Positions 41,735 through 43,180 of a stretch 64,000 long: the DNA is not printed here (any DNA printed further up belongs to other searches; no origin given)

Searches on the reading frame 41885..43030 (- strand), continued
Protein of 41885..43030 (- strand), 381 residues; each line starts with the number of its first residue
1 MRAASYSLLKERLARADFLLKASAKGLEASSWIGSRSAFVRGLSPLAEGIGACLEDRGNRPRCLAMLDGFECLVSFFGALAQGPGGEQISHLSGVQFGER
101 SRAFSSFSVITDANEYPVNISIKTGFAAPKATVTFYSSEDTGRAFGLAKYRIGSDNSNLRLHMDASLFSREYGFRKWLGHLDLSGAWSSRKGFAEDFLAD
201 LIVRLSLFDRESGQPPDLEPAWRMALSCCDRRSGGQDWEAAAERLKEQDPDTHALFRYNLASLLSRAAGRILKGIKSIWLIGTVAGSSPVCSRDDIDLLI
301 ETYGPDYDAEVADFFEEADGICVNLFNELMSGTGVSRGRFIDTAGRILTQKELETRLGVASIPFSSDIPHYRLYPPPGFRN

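Call 38: search_protein_families(library=pfam, proteins=[P0009, P0010, P0013, P0014, P0015, P0016, P0018, P0019], max_evalue=0.01)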
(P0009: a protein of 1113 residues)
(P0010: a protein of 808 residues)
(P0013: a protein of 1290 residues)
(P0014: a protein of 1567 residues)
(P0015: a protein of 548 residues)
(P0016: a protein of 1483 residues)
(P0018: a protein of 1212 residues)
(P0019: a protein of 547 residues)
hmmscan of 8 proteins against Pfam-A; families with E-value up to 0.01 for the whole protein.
P0009 (1113 aa): 3 families
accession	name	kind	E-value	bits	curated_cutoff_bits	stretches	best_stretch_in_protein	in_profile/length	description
PF00208.27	ELFV_dehydrog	-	1.2e-50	172.9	23.4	1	543-775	27-240/241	Glutamate/Leucine/Phenylalanine/Valine dehydrogenase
PF02812.23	ELFV_dehydrog_N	-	4.8e-27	94.7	25.3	1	296-429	1-126/129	Glu/Leu/Phe/Val dehydrogenase, dimerisation domain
PF01909.29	NTP_transf_2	-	0.0084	16.9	21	0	146-205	14-71/93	Nucleotidyltransferase domain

P0010 (808 aa): 4 families
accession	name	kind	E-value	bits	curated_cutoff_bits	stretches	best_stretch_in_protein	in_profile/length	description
PF00208.27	ELFV_dehydrog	-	1.4e-47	162.9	23.4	1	359-603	1-239/241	Glutamate/Leucine/Phenylalanine/Valine dehydrogenase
PF02812.23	ELFV_dehydrog_N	-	9e-13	48.5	25.3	1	183-211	48-76/129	Glu/Leu/Phe/Val dehydrogenase, dimerisation domain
PF01909.29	NTP_transf_2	-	4.5e-05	24.2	21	1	666-729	12-67/93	Nucleotidyltransferase domain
PF18765.7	Polbeta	-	0.0039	17.8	26.9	1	673-721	13-58/93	Polymerase beta, Nucleotidyltransferase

P0013 (1290 aa): 6 families
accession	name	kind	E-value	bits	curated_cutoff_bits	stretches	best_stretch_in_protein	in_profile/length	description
PF00069.31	Pkinase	-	2.8e-15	56.9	31.7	1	1024-1171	4-152/263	Protein kinase domain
PF07714.23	PK_Tyr_Ser-Thr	-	4e-08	33.3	23.1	1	1025-1169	5-154/258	Protein tyrosine and serine/threonine kinase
PF01636.29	APH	-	2.5e-06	27.9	23.2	0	1034-1136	15-110/239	Phosphotransferase enzyme family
PF01633.27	Choline_kinase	-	0.0013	18.6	29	1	1131-1165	156-192/300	Choline/ethanolamine kinase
PF06293.20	Kdo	-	0.0022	17.9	21.3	1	1032-1177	27-185/207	Lipopolysaccharide kinase (Kdo/WaaP) family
PF10620.15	MdcG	-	0.0047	17.3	26.5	1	608-672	48-111/121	Phosphoribosyl-dephospho-CoA transferase MdcG C-terminal domain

P0014 (1567 aa): 3 families
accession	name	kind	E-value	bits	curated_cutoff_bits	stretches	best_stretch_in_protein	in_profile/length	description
PF05088.18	Bac_GDH_CD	-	4e-10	39.3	22.8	1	575-700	11-129/497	Bacterial NAD-glutamate dehydrogenase, catalytic domain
PF00208.27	ELFV_dehydrog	-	5.4e-09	36.5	23.4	1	975-1094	99-214/241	Glutamate/Leucine/Phenylalanine/Valine dehydrogenase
PF21078.2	GDH_HM3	-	1.1e-08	35.5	24.6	1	478-547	4-66/66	Glutamate dehydrogenase, helical motif 3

P0015 (548 aa): 1 family
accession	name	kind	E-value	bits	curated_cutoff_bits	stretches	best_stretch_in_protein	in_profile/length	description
PF18765.7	Polbeta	-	0.0047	17.5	26.9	0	340-384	16-58/93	Polymerase beta, Nucleotidyltransferase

P0016 (1483 aa): 2 families
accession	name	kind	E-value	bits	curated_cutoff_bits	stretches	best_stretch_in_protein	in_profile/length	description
PF00208.27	ELFV_dehydrog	-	1.2e-48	166.3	23.4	2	556-766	45-240/241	Glutamate/Leucine/Phenylalanine/Valine dehydrogenase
PF02812.23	ELFV_dehydrog_N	-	2.9e-29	101.8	25.3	1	206-339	1-126/129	Glu/Leu/Phe/Val dehydrogenase, dimerisation domain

P0018 (1212 aa): 2 families
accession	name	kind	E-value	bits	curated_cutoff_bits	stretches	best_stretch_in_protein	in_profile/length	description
PF00208.27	ELFV_dehydrog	-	9.2e-42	143.8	23.4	1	578-838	1-235/241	Glutamate/Leucine/Phenylalanine/Valine dehydrogenase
PF02812.23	ELFV_dehydrog_N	-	2.6e-16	60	25.3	1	374-495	21-127/129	Glu/Leu/Phe/Val dehydrogenase, dimerisation domain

P0019 (547 aa): 0 families

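Call 39: search_protein_families(library=pfam, proteins=[P0008, P0011, P0012, P0020, P0022, P0023, P0025, P0027, P0038, P0029], max_evalue=0.01)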
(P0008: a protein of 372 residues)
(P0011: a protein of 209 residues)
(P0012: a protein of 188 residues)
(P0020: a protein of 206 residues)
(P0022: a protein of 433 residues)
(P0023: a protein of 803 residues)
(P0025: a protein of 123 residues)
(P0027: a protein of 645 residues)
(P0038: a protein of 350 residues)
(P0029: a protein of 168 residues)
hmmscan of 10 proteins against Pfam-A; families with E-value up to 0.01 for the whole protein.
P0008 (372 aa): 3 families
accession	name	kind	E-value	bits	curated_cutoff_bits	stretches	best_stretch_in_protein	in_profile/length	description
PF10620.15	MdcG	-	0.00037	20.8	26.5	1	278-326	42-89/121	Phosphoribosyl-dephospho-CoA transferase MdcG C-terminal domain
PF18765.7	Polbeta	-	0.0014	19.1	26.9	1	270-315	15-58/93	Polymerase beta, Nucleotidyltransferase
PF01909.29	NTP_transf_2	-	0.0083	16.9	21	0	258-302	5-46/93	Nucleotidyltransferase domain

P0011 (209 aa): 2 families
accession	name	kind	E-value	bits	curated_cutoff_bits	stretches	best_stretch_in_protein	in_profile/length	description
PF01909.29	NTP_transf_2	-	0.0001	23.1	21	1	67-136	13-47/93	Nucleotidyltransferase domain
PF18765.7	Polbeta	-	0.00039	21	26.9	1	72-121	12-58/93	Polymerase beta, Nucleotidyltransferase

P0012 (188 aa): 1 family
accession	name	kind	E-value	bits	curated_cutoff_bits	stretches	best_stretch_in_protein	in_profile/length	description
PF18765.7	Polbeta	-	0.0013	19.3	26.9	1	76-125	11-58/93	Polymerase beta, Nucleotidyltransferase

P0020 (206 aa): 0 families

P0022 (433 aa): 0 families

P0023 (803 aa): 4 families
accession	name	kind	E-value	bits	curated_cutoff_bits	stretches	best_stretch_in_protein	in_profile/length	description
PF00208.27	ELFV_dehydrog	-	6.3e-48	164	23.4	1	353-603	1-238/241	Glutamate/Leucine/Phenylalanine/Valine dehydrogenase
PF02812.23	ELFV_dehydrog_N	-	1.7e-16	60.5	25.3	1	191-287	47-127/129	Glu/Leu/Phe/Val dehydrogenase, dimerisation domain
PF01909.29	NTP_transf_2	-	0.00022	22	21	1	675-722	6-56/93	Nucleotidyltransferase domain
PF02826.25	2-Hacid_dh_C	-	0.0076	16.1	25.1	0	374-430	32-90/178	D-isomer specific 2-hydroxyacid dehydrogenase, NAD binding domain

P0025 (123 aa): 3 families
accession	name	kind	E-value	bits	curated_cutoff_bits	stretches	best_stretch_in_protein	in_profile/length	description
PF18765.7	Polbeta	-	6.3e-10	39.5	26.9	1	15-68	8-62/93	Polymerase beta, Nucleotidyltransferase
PF01909.29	NTP_transf_2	-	4.9e-08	33.7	21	1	17-64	12-53/93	Nucleotidyltransferase domain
PF22600.2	MTPAP-like_central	-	0.00016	22.2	27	1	5-71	25-71/139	Poly(A) RNA polymerase, mitochondrial-like, central palm domain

P0027 (645 aa): 1 family
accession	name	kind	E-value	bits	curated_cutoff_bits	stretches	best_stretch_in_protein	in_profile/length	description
PF18765.7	Polbeta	-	0.00099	19.7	26.9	1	449-492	3-42/93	Polymerase beta, Nucleotidyltransferase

P0038 (350 aa): 0 families

P0029 (168 aa): 1 family
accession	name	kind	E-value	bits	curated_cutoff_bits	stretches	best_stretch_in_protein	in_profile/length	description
PF18765.7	Polbeta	-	0.0014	19.2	26.9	1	66-100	10-43/93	Polymerase beta, Nucleotidyltransferase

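Call 41: find_encoding_contigs(protein=P0008, flank=8000, max_places=4)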
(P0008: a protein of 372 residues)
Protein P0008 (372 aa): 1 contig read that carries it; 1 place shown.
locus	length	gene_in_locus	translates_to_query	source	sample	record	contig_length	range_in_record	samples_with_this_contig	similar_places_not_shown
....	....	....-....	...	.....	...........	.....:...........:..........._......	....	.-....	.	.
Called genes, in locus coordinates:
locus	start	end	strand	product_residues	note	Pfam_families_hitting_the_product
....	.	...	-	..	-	?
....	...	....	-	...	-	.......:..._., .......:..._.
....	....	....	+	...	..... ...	-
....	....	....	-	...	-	-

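Call 44: list_cluster_members(proteins=[P0008, P0010, P0011, P0012, P0016, P0020, P0022, P0023, P0025, P0038])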
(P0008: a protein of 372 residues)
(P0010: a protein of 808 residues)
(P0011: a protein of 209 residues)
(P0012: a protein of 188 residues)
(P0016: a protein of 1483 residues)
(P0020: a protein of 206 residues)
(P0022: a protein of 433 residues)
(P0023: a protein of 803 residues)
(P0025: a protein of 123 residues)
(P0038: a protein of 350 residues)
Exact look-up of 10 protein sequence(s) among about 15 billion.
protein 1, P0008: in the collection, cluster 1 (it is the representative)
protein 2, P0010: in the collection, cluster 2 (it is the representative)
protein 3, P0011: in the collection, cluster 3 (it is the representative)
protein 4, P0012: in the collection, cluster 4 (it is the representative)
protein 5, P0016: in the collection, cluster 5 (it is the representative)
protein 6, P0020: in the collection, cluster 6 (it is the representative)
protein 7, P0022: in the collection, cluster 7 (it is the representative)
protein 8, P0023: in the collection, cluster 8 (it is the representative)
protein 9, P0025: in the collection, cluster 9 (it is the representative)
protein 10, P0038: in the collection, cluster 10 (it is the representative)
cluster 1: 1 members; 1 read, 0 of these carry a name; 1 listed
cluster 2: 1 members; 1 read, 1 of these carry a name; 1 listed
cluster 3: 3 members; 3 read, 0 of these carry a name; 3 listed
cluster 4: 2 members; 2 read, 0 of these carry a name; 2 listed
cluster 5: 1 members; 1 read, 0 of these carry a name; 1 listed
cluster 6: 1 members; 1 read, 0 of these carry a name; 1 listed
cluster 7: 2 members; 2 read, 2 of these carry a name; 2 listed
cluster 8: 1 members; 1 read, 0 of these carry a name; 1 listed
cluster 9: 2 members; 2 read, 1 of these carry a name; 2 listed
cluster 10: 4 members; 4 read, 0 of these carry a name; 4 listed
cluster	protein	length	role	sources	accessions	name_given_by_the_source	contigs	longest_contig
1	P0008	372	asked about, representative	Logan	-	-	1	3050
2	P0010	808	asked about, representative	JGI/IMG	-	glutamate dehydrogenase/leucine dehydrogenase/predicted nucleotidyltransferase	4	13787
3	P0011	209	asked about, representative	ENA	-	-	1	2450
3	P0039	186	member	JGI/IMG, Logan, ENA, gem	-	-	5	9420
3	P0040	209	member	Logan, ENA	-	-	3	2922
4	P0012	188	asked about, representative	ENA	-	-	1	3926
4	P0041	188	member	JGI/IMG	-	-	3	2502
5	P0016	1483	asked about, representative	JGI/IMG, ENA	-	-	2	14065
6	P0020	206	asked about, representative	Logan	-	-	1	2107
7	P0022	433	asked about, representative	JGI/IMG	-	hypothetical protein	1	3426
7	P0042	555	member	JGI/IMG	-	hypothetical protein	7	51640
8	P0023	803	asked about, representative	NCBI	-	-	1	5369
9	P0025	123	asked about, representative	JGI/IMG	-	-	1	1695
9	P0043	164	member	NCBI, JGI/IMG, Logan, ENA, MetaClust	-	\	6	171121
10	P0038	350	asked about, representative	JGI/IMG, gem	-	-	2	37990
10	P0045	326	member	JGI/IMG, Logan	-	-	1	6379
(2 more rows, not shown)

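Call 45: find_encoding_contigs(protein=P0020, flank=6000, max_places=3)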
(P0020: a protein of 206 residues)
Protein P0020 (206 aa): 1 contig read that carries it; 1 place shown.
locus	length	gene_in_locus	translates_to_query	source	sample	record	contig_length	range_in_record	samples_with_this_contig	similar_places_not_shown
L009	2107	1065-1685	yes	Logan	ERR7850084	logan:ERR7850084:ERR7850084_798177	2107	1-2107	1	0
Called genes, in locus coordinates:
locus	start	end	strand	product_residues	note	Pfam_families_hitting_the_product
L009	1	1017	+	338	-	?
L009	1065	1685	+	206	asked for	-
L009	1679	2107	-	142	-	?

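Call 46: find_encoding_contigs(protein=P0043, flank=6000, max_places=3)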
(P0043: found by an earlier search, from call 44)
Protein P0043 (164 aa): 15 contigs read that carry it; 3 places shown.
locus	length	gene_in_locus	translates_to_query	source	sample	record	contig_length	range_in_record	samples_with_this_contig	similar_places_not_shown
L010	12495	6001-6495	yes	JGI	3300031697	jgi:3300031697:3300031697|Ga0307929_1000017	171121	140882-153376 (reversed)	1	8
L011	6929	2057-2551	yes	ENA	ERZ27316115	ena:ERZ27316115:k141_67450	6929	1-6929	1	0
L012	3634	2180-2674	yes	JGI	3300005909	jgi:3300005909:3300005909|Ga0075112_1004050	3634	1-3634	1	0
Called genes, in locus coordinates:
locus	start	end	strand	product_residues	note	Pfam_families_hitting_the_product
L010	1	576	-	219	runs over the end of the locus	PF02224:Cytidylate_kin, PF13189:Cytidylate_kin2, PF13238:AAA_18, PF13671:AAA_33 (faint), PF13207:AAA_17 (weak)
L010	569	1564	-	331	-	PF04055:Radical_SAM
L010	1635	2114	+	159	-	PF00156:Pribosyltran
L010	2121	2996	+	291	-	PF00535:Glycos_transf_2, PF10111:Glyco_tranf_2_2, PF13641:Glyco_tranf_2_3, PF10111:Glyco_tranf_2_2 (weak)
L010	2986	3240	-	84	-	PF01713:Smr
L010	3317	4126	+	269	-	PF05099:TerB, PF00226:DnaJ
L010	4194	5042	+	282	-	PF13616:Rotamase_3, PF13145:Rotamase_2, PF00639:Rotamase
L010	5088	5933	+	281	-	PF00288:GHMP_kinases_N, PF08544:GHMP_kinases_C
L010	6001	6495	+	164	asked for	PF01909:NTP_transf_2, PF18765:Polbeta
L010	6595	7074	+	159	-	PF12641:Flavodoxin_3 (faint), PF12682:Flavodoxin_4, PF12724:Flavodoxin_5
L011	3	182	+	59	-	?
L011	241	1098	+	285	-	PF13145:Rotamase_2, PF13616:Rotamase_3, PF00639:Rotamase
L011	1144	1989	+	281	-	PF00288:GHMP_kinases_N, PF08544:GHMP_kinases_C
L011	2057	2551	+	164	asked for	PF01909:NTP_transf_2, PF18765:Polbeta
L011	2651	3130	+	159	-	PF12641:Flavodoxin_3 (faint), PF12682:Flavodoxin_4, PF12724:Flavodoxin_5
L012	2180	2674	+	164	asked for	PF01909:NTP_transf_2, PF18765:Polbeta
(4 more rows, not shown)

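Call 47: find_encoding_contigs(protein=P0039, flank=6000, max_places=3)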
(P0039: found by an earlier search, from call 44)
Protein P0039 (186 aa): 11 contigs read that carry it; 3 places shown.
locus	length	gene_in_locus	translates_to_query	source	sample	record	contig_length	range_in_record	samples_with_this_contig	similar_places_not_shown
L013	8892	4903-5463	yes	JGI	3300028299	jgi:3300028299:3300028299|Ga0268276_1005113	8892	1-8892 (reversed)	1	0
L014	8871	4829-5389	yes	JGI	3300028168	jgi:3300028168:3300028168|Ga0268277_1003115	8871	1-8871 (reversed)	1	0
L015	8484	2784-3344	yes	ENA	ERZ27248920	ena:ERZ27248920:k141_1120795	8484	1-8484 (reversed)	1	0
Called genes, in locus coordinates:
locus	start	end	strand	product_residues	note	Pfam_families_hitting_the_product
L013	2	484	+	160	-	?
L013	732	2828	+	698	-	PF03030:H_PPase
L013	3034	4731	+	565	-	PF02812:ELFV_dehydrog_N (weak), PF00208:ELFV_dehydrog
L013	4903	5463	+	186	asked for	-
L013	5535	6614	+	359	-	PF00764:Arginosuc_synth (weak), PF02568:ThiI (weak), PF03054:tRNA_Me_trans, PF06508:QueC (faint), PF20259:tRNA_Me_trans_M, PF20258:tRNA_Me_trans_C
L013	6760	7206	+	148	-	PF22381:Staph_reg_Sar_Rot, PF01047:MarR (weak), PF12802:MarR_2 (weak), PF13463:HTH_27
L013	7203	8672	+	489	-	PF02321:OEP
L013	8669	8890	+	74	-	?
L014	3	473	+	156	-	?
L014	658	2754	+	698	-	PF03030:H_PPase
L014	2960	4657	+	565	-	PF02812:ELFV_dehydrog_N (weak), PF00208:ELFV_dehydrog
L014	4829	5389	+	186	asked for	-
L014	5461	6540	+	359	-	PF00764:Arginosuc_synth (weak), PF02568:ThiI (weak), PF03054:tRNA_Me_trans, PF06508:QueC (faint), PF20259:tRNA_Me_trans_M, PF20258:tRNA_Me_trans_C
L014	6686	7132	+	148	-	PF22381:Staph_reg_Sar_Rot, PF01047:MarR (weak), PF12802:MarR_2 (weak), PF13463:HTH_27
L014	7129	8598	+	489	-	PF02321:OEP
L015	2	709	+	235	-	?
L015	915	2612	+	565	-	PF02812:ELFV_dehydrog_N (weak), PF00208:ELFV_dehydrog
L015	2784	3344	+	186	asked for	-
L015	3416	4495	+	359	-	PF00764:Arginosuc_synth (weak), PF02568:ThiI (weak), PF03054:tRNA_Me_trans, PF20259:tRNA_Me_trans_M, PF20258:tRNA_Me_trans_C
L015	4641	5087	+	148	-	PF22381:Staph_reg_Sar_Rot, PF01047:MarR (weak), PF12802:MarR_2 (weak), PF13463:HTH_27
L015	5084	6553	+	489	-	PF02321:OEP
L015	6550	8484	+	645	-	?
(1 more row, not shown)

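Call 60: search_protein_families(library=pfam, proteins=[P0042, P0022, P0045, L013:3034-4731:+], max_evalue=1)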
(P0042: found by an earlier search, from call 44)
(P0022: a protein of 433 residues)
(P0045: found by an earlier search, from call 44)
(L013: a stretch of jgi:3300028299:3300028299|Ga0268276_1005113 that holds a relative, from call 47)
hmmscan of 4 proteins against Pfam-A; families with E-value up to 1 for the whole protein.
P0042 (555 aa): 4 families
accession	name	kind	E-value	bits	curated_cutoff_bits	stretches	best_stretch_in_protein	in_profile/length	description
PF14573.12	PP-binding_2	-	0.036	14.7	32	1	477-522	6-51/96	Acyl-carrier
PF10046.14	BLOC1_2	-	0.4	11.5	33.4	1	166-207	26-67/96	Biogenesis of lysosome-related organelles complex-1 subunit 2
PF06009.19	Laminin_II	-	0.72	10.3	33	0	73-118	33-78/138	Laminin Domain II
PF03194.20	LUC7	-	0.74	10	33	1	175-250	85-162/246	LUC7 N_terminus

P0022 (433 aa): 3 families
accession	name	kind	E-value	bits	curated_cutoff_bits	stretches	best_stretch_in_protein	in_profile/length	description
PF14573.12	PP-binding_2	-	0.037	14.7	32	1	355-400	6-51/96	Acyl-carrier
PF03194.20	LUC7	-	0.11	12.7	33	1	53-128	85-162/246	LUC7 N_terminus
PF01501.26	Glyco_transf_8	-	0.26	11.3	24.3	1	31-74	108-149/253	Glycosyl transferase family 8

P0045 (326 aa): 1 family
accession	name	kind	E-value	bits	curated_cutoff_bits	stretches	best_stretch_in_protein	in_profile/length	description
PF02518.31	HATPase_c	-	0.054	14.4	26.4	1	202-274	4-75/111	Histidine kinase-, DNA gyrase B-, and HSP90-like ATPase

L013:3034-4731:+ (565 aa): 3 families
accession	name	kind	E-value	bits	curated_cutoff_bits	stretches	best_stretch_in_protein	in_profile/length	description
PF00208.27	ELFV_dehydrog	-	2.7e-41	142.3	23.4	1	359-563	1-199/241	Glutamate/Leucine/Phenylalanine/Valine dehydrogenase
PF02812.23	ELFV_dehydrog_N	-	2.3e-13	50.4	25.3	2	183-211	48-76/129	Glu/Leu/Phe/Val dehydrogenase, dimerisation domain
PF02826.25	2-Hacid_dh_C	-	0.0048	16.7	25.1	1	382-432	21-72/178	D-isomer specific 2-hydroxyacid dehydrogenase, NAD binding domain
